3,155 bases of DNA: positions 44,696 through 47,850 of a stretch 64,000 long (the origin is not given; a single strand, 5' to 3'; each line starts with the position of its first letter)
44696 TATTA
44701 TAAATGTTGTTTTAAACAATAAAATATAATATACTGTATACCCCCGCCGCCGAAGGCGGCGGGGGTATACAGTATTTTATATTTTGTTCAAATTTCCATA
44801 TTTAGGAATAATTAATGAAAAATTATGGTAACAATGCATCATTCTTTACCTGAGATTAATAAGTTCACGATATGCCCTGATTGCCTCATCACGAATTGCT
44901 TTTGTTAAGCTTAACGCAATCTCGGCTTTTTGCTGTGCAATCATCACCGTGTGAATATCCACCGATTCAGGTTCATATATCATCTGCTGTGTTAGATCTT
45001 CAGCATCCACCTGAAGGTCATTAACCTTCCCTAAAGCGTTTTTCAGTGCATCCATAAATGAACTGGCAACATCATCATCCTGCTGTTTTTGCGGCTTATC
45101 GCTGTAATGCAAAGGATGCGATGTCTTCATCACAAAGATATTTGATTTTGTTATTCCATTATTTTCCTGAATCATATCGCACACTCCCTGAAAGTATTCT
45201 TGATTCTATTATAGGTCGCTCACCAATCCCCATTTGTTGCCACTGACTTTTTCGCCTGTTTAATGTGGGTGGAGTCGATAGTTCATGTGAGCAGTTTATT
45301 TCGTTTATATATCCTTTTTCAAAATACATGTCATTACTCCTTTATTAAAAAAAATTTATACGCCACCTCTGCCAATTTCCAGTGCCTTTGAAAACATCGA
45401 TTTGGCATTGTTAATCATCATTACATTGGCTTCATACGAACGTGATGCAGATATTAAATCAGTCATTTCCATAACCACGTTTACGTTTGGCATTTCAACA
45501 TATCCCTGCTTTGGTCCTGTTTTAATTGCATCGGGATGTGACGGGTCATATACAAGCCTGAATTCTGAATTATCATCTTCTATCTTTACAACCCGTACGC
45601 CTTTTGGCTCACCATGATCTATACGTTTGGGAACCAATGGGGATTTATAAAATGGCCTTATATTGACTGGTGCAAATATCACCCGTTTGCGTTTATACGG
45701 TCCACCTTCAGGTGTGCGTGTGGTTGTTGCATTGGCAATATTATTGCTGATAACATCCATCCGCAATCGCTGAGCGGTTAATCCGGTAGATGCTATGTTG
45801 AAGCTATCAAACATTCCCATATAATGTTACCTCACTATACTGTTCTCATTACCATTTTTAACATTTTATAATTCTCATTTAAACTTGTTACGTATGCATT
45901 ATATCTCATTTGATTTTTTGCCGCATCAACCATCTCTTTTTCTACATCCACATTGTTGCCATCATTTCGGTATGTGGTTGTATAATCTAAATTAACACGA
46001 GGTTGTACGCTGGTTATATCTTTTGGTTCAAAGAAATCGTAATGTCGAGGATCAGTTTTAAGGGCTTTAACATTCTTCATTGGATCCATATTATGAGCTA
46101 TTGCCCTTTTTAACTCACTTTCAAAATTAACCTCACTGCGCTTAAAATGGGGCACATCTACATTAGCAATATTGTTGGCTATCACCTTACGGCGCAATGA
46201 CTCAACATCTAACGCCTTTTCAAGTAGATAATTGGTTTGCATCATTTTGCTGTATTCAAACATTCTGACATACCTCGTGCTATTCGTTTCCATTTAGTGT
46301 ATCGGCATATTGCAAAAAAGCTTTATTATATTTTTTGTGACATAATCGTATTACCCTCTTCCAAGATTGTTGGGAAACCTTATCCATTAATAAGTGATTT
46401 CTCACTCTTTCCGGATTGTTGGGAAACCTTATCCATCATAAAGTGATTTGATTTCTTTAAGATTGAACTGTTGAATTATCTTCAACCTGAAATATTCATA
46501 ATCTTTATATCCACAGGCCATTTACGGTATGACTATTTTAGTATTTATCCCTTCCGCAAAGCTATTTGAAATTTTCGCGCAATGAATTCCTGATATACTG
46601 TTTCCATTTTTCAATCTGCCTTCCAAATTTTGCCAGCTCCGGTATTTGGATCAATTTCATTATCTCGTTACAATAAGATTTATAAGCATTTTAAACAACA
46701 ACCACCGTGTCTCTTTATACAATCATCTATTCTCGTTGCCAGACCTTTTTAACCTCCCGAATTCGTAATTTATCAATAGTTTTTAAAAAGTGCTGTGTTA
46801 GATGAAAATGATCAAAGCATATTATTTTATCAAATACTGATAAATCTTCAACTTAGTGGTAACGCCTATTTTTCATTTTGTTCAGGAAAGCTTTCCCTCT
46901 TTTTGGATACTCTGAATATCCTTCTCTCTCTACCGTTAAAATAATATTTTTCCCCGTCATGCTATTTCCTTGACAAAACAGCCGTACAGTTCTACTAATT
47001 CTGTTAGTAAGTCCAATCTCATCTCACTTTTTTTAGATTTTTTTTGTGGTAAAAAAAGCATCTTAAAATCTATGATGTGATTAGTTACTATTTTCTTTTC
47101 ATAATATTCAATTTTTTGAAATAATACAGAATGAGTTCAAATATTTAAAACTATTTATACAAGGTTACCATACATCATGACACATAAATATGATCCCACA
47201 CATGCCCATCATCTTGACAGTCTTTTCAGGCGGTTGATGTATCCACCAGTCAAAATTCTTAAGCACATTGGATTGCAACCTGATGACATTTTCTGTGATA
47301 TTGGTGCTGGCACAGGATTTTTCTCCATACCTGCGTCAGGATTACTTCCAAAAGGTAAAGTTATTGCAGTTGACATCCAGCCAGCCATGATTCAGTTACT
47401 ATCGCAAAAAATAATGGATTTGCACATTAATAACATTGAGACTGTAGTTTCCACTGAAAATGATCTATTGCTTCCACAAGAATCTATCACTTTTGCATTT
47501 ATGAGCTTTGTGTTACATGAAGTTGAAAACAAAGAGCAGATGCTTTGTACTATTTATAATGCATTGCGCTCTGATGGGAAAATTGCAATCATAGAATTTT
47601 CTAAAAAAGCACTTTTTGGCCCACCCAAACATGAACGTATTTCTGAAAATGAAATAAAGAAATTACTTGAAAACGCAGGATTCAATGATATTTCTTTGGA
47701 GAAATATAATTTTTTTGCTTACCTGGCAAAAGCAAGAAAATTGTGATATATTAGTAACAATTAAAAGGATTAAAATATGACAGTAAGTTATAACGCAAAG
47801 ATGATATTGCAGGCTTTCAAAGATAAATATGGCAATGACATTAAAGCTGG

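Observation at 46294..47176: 880-bp ORF-free region upstream of flgB with a 49-nt tandem duplication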

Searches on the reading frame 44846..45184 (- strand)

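Call 9: search_protein_families(library=pfam, proteins=[window:44846-45184:-])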
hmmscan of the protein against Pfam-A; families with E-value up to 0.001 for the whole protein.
window:44846-45184:- (112 aa): 1 family
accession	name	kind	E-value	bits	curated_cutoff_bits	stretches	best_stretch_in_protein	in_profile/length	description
PF02049.23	FliE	-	4.1e-22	78.6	22.4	1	30-111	7-87/89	Flagellar hook-basal body complex protein FliE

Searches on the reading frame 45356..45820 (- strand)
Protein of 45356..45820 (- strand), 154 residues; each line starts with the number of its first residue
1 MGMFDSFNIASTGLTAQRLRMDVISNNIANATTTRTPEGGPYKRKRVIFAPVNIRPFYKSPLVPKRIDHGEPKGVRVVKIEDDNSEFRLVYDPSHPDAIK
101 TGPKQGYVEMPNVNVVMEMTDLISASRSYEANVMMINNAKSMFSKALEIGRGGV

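Call 9: search_protein_families(library=pfam, proteins=[window:45356-45820:-])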
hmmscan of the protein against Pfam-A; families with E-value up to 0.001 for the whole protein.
window:45356-45820:- (154 aa): 2 families
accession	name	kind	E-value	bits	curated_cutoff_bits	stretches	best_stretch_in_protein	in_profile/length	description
PF06429.18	Flg_bbr_C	-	5.9e-17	61.4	23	1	104-148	1-45/46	Flagellar basal body rod FlgEFG protein C-terminal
PF00460.25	Flg_bb_rod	-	1.3e-08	35.1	20.7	1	7-34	1-28/31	Flagella basal body rod protein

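Call 11: find_encoding_contigs(protein=window:45356-45820:-, flank=10000, max_places=10)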
Protein window:45356-45820:- (154 aa): 11 contigs read that carry it; 10 places shown.
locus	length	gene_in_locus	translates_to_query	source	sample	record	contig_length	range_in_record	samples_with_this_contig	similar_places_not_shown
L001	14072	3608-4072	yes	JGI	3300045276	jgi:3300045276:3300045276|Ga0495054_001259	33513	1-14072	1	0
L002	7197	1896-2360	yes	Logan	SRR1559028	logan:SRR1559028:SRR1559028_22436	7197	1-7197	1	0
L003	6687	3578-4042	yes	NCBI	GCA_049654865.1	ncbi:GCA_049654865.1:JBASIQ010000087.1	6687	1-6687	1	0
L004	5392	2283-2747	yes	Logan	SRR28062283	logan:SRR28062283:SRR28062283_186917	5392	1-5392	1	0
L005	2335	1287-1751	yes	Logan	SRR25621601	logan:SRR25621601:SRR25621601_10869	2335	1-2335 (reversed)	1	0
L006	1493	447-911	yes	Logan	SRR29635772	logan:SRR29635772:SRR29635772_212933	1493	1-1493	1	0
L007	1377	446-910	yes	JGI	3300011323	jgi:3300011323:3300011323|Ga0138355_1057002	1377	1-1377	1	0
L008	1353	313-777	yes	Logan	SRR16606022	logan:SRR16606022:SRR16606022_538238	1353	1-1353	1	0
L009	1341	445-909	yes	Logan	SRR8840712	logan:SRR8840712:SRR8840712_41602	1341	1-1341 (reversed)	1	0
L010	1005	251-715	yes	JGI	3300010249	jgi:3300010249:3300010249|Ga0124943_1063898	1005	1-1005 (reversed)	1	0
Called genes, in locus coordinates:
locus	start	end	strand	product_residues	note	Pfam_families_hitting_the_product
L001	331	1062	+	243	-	PF00753:Lactamase_B, PF12706:Lactamase_B_2 (weak)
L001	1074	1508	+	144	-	PF22381:Staph_reg_Sar_Rot (weak), PF12802:MarR_2 (weak), PF01047:MarR, PF13463:HTH_27 (faint), PF13601:HTH_34 (weak)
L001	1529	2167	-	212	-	PF22175:Ogg-HhH, PF00730:HhH-GPD (weak)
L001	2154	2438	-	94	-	-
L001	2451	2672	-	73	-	-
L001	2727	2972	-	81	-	-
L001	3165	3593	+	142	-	-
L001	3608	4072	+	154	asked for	PF00460:Flg_bb_rod, PF06429:Flg_bbr_C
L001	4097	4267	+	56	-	-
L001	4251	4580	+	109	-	PF02049:FliE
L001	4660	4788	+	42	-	-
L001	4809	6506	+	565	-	PF01514:YscJ_FliF, PF08345:YscJ_FliF_C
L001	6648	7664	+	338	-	PF03448:MgtE_N (faint), PF14842:FliG_N, PF14841:FliG_M, PF14842:FliG_N, PF01706:FliG_C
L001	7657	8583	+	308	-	PF02108:FliH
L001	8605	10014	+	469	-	PF02874:ATP-synt_ab_N, PF00006:ATP-synt_ab, PF18269:T3SS_ATPase_C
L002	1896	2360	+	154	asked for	PF00460:Flg_bb_rod, PF06429:Flg_bbr_C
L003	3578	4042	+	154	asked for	PF00460:Flg_bb_rod, PF06429:Flg_bbr_C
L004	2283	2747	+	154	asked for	PF00460:Flg_bb_rod, PF06429:Flg_bbr_C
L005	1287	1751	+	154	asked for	PF00460:Flg_bb_rod, PF06429:Flg_bbr_C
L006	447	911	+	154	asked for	PF00460:Flg_bb_rod, PF06429:Flg_bbr_C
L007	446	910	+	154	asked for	PF00460:Flg_bb_rod, PF06429:Flg_bbr_C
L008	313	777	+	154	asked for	PF00460:Flg_bb_rod, PF06429:Flg_bbr_C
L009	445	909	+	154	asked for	PF00460:Flg_bb_rod, PF06429:Flg_bbr_C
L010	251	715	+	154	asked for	PF00460:Flg_bb_rod, PF06429:Flg_bbr_C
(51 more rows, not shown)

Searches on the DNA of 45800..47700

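Call 3: search_rna_families(source=window, start=45800, end=47700, threshold=evalue, max_evalue=10, show_alignments=3)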
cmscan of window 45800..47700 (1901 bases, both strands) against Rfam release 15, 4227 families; matches with E-value up to 10: 2.
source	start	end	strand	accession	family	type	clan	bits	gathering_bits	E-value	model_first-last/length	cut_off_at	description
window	47013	47084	+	RF00906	MIR1120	Gene; miRNA;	-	17.2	86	5.5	1-87/87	no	MIR1120/MIR1122 microRNA precursor family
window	46807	46924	-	RF03077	RT-2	Gene; sRNA;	-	14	40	2.1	1-222/222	no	RT-2 RNA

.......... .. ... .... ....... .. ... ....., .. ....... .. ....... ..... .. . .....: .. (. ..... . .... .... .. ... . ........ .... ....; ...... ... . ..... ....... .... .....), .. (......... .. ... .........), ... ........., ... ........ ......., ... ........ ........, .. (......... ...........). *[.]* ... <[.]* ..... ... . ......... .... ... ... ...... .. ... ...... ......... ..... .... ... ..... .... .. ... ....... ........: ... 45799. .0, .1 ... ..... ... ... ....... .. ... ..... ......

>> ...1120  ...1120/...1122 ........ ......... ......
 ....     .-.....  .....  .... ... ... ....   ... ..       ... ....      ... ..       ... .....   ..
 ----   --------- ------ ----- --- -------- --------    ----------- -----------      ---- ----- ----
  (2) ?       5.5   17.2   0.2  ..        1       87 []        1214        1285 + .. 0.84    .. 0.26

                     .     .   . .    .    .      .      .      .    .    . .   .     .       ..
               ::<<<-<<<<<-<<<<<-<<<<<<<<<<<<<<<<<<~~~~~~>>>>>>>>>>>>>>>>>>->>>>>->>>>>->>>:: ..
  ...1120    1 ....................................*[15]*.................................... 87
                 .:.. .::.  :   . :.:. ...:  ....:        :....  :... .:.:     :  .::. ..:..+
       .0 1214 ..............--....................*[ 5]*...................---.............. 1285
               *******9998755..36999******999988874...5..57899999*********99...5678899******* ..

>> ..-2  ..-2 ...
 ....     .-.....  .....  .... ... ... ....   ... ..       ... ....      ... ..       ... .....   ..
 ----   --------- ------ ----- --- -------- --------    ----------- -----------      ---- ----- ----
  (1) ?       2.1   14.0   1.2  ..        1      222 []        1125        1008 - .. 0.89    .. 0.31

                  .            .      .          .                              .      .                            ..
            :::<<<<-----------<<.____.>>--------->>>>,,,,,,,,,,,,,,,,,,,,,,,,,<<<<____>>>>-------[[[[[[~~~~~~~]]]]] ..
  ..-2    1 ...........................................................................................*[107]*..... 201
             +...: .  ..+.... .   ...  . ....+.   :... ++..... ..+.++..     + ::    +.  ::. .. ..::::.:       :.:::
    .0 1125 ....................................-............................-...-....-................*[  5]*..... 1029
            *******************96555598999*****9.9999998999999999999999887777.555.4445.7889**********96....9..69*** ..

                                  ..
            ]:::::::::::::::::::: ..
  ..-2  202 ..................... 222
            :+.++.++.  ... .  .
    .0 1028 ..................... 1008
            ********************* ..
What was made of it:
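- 47015..47082 (-): Remnant of the IS leader hairpin. In intact relatives this hairpin pairs an upstream arm with the transposase start codon region. The hairpin coincides with the chance-level Rfam MIR1120 hit at 47013-47084 (call 3).
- On Known structured RNA family (Rfam 15): The best hits score 14.0 and 17.2 bits against gathering scores of 40 and 86 (call 3).
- The permissive Rfam scan gave only hits at E = 2.1 and 5.5, far below the gathering scores (call 3).
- Tried and rejected: (1) Rfam scan of 45800-47700 on both strands at E <= 10 gave only chance-level hits to MIR1120 and RT-2 (call 3).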

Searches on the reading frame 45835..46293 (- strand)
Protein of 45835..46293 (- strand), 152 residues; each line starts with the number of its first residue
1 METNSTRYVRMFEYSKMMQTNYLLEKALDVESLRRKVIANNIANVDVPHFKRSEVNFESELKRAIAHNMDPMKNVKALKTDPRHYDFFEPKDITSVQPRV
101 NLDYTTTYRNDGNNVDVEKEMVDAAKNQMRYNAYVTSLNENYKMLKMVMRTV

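Call 9: search_protein_families(library=pfam, proteins=[window:45835-46293:-])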
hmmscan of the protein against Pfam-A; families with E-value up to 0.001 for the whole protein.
window:45835-46293:- (152 aa): 1 family
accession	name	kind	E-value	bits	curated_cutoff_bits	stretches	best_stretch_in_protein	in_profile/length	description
PF00460.25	Flg_bb_rod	-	4.2e-05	23.9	20.7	1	27-51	7-31/31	Flagella basal body rod protein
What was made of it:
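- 45835..46263 (-): flgB coding sequence (142 aa; start MFEYSK...), the first gene of flgB-flgC-fliE. Pfam Flg_bb_rod match (call 9).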

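Call 10: find_encoding_contigs(protein=window:45835-46293:-, flank=10000, max_places=10)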
Protein window:45835-46293:- (152 aa): no gene with exactly this product is on record in the collection.
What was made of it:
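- Tried and rejected: (5) The 152-aa FlgB (start at 46293) is not on record (call 10).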

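Call 62: find_encoding_contigs(protein=window:45835-46263:-, flank=3000, max_places=10)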
Protein window:45835-46263:- (142 aa): 2 contigs read that carry it; 2 places shown.
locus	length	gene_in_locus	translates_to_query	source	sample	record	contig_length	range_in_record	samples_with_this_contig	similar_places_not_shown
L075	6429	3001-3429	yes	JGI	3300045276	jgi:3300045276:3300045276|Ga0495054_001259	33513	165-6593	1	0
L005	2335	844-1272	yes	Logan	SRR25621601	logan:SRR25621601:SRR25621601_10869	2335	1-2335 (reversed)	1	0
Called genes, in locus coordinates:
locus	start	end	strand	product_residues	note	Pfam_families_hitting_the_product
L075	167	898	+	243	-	PF00753:Lactamase_B, PF12706:Lactamase_B_2 (weak)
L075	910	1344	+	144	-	PF22381:Staph_reg_Sar_Rot (weak), PF12802:MarR_2 (weak), PF01047:MarR, PF13463:HTH_27 (faint), PF13601:HTH_34 (weak)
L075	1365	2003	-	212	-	PF22175:Ogg-HhH, PF00730:HhH-GPD (weak)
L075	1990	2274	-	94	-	-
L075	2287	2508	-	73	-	-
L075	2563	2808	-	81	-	-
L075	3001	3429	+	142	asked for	-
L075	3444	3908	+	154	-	PF00460:Flg_bb_rod, PF06429:Flg_bbr_C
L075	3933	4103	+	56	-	-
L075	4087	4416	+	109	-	PF02049:FliE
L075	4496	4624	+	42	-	-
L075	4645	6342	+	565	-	PF01514:YscJ_FliF, PF08345:YscJ_FliF_C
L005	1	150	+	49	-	?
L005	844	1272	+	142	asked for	-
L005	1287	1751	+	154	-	PF00460:Flg_bb_rod, PF06429:Flg_bbr_C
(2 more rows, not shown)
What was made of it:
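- Tried and rejected: The 142-aa form is (call 62).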
